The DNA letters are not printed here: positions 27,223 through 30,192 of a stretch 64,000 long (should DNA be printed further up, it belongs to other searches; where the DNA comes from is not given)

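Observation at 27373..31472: MerR, cytoplasmic FGE-domain protein and helicase-exonuclease as one tight gene string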

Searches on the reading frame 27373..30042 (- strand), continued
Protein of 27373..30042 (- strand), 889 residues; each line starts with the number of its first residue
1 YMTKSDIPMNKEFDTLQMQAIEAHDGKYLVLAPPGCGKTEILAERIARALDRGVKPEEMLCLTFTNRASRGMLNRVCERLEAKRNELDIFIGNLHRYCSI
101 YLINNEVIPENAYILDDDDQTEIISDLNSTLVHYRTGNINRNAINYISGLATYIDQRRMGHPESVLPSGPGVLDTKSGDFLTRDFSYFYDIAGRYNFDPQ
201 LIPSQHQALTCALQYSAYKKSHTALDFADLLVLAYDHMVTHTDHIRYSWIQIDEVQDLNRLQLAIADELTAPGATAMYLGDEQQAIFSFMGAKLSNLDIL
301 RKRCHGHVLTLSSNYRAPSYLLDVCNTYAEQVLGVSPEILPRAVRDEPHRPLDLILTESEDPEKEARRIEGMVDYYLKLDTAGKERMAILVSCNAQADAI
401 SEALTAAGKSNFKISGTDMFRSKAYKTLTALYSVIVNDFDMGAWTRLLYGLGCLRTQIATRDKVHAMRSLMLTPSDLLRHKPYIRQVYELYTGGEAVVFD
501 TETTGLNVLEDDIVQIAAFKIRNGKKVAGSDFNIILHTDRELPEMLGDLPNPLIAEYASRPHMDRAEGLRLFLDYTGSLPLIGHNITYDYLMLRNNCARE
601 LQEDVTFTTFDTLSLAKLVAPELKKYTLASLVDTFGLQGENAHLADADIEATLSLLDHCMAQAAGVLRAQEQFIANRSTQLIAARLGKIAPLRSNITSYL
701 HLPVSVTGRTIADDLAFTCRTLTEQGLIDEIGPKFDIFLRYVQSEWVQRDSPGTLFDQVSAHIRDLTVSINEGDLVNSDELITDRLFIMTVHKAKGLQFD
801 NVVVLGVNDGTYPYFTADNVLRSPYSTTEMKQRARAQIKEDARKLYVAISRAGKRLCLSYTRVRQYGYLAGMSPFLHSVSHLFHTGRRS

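Call 29: find_related_loci(query=A2, collection=metagenome_contigs, flank=10000)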
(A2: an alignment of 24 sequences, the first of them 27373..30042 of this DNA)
Query A2 (889 aa) in metagenome_contigs; peptide patterns used: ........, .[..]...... (x = any residue, [..] = any of these).
600 stretches matched a pattern (row limit reached: there are more); 564 encode a relative of the query (tblastn E <= 1e-3); the best 80 are kept; 80 distinct loci.
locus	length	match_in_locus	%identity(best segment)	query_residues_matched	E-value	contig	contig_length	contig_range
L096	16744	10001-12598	49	9-887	0e+0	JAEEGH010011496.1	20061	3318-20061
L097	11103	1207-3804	50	11-889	0e+0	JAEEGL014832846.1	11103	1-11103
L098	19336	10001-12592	49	11-887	0e+0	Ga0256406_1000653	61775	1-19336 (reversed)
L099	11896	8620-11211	49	11-887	0e+0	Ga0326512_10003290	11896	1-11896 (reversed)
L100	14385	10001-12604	49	11-889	0e+0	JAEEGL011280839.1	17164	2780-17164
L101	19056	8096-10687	49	11-887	0e+0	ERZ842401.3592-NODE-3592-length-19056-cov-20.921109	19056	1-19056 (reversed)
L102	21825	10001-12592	49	11-887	0e+0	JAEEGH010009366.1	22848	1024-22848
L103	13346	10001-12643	49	1-889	0e+0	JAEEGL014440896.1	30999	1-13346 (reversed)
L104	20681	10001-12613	49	11-883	0e+0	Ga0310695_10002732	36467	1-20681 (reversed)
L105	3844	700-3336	48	3-889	0e+0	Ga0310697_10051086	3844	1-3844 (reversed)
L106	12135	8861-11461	48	11-889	0e+0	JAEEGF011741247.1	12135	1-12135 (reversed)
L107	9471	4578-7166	47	11-883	0e+0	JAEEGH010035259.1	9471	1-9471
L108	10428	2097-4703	47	11-880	0e+0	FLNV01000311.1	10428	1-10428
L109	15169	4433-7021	47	11-883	0e+0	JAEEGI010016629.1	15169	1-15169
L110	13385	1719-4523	43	12-887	0e+0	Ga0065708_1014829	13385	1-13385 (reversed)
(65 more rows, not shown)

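Call 35: search_protein_families(library=pfam, proteins=[L096:7449-8924:+, L096:13455-15254:+, L096:15258-16034:+, L102:13447-13989:+, L107:869-2122:-, L104:6312-7199:+, L098:16658-17101:+, L106:6141-7079:+], max_evalue=0.01)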
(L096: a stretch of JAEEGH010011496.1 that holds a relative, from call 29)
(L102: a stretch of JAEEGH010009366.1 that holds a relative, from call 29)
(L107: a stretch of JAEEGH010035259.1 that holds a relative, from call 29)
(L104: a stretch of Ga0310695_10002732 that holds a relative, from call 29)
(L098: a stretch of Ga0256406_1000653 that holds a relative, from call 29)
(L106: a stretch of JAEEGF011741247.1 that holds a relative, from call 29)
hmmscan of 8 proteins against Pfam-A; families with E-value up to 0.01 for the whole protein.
L096:7449-8924:+ (491 aa): 0 families

L096:13455-15254:+ (599 aa): 3 families
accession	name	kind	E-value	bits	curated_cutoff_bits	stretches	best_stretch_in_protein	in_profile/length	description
PF01580.24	FtsK_SpoIIIE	-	5.6e-34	117.9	24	1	220-421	2-219/221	FtsK/SpoIIIE family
PF09397.16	FtsK_gamma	-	3.7e-25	87.8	30.6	1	526-585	3-62/63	Ftsk gamma domain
PF12846.13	AAA_10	-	0.00063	19.3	27.5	1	254-298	19-59/362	AAA-like domain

L096:15258-16034:+ (258 aa): 0 families

L102:13447-13989:+ (180 aa): 0 families

L107:869-2122:- (417 aa): 0 families

L104:6312-7199:+ (295 aa): 0 families

L098:16658-17101:+ (147 aa): 0 families

L106:6141-7079:+ (312 aa): 0 families

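Call 70: search_protein_families(library=padloc, proteins=[L096:13455-15254:+], max_evalue=0.00001)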
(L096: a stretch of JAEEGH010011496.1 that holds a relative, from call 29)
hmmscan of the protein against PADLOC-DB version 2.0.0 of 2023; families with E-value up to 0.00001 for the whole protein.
L096:13455-15254:+ (599 aa): 3 families
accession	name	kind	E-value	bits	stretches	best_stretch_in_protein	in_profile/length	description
PDLC02806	SspH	-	5.1e-32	108.4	1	239-494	1511-1765/1766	SspH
PDLC02804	SspH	-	2.4e-28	96.2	1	234-493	1311-1560/1561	SspH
PDLC04140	mad8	-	7.7e-23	79.5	1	236-480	2-300/314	mads_8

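Call 71: find_related_loci(query=A2, collection=viral_contigs, flank=6000)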
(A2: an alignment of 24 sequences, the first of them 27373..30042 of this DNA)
Query A2 (889 aa) in viral_contigs; peptide patterns used: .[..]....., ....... (x = any residue, [..] = any of these).
78 stretches matched a pattern; 4 encode a relative of the query (tblastn E <= 1e-3); 4 distinct loci.
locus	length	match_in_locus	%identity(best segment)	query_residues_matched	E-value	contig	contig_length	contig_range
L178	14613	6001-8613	49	11-883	0e+0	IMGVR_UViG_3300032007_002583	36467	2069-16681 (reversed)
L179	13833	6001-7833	26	11-866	3e-33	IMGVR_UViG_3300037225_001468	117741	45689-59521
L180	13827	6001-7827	26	12-866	4e-30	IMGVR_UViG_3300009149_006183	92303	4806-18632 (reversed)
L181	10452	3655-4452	35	29-342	6e-9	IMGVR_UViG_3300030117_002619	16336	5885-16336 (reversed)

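Call 73: search_dna_similar(query=window:27373-30042:-, collection=plasmids, mode=protein, max_rows=10, max_evalue=1e-30)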
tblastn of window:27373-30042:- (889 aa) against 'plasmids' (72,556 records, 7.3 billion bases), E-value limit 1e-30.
Records with a match: 7; places in all: 7; records where one place covers at least 80% of the query: 7.
Best place of each record, by identity: <60% 7.
By first word of the organism name: Prevotella 4; Bacteroides 1; Phocaeicola 1; Chryseobacterium 1.
By predicted mobility (MOB-suite, as given by PLSDB): non-mobilizable 7.
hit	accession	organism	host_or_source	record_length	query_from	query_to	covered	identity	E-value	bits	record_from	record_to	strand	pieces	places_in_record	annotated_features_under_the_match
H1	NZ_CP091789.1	Prevotella sp. E2-28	Ovis aries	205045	13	888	99%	48.4%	0e+0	857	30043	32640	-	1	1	3'-5' exonuclease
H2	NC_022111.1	Prevotella sp. oral taxon 299 str. F0039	Homo sapiens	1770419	8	883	99%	38.0%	2e-164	539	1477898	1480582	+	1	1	none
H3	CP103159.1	Bacteroides fragilis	Homo sapiens,cell culture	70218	12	883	98%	37.9%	3e-146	547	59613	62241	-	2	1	ATP-dependent helicase | exonuclease domain-containing protein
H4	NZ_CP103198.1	Phocaeicola vulgatus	Homo sapiens,cell culture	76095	12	884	98%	37.6%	2e-164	539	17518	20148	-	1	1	3'-5' exonuclease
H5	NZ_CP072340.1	Prevotella nigrescens F0103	Homo sapiens,whole organism,human oral ...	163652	36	883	95%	35.4%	1e-136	458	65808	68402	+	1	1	3'-5' exonuclease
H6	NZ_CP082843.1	Prevotella nigrescens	-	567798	36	883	95%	35.3%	2e-135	455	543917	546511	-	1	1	3'-5' exonuclease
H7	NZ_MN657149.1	Chryseobacterium sp.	-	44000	26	866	95%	30.8%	2e-96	340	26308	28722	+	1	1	ATP-dependent helicase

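Call 75: get_annotated_region(hit=H1, flank=12000)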
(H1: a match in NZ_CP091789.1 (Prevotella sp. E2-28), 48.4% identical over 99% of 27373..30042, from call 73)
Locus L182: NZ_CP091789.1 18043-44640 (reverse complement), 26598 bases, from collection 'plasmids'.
description: Prevotella sp. E2-28 plasmid pE2-28, complete sequence
organism: Prevotella sp. E2-28 (NCBI taxid 2913620)
taxonomy: Bacteria; Bacteroidota; Bacteroidia; Bacteroidales; Prevotellaceae; Prevotella; Prevotella sp. E2-28
host: -; source: Ovis aries; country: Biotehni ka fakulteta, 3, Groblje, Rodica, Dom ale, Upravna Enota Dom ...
typing (MOB-suite, as given by PLSDB): non-mobilizable
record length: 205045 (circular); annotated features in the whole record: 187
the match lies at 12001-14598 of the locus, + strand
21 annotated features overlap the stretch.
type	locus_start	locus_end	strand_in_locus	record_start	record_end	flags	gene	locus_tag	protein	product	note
CDS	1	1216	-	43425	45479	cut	-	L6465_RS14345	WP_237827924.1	hypothetical protein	-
CDS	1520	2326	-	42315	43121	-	-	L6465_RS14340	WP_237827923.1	ADP-ribosylglycohydrolase family protein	-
CDS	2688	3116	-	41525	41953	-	-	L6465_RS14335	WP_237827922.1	hypothetical protein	-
CDS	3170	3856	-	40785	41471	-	-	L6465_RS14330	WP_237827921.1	hypothetical protein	-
CDS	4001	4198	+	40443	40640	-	-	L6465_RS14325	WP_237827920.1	helix-turn-helix transcriptional regulator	-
CDS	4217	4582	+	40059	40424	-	-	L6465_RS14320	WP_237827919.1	TerY-C metal binding domain-containing protein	-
CDS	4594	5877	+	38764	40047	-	-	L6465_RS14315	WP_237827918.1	serine/threonine protein kinase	-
CDS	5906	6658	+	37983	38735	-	-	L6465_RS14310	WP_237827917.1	VWA domain-containing protein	-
CDS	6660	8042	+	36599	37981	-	-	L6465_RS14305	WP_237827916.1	protein phosphatase 2C domain-containing protein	-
CDS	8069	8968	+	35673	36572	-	-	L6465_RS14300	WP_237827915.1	hypothetical protein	-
CDS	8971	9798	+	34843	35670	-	-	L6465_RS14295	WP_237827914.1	hypothetical protein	-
CDS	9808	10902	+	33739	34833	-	-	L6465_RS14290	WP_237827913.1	hypothetical protein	-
CDS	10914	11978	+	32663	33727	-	-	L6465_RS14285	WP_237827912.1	formylglycine-generating enzyme family protein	-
CDS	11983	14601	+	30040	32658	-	-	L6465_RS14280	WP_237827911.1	3'-5' exonuclease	-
CDS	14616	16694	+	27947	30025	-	-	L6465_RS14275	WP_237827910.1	DNA translocase FtsK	-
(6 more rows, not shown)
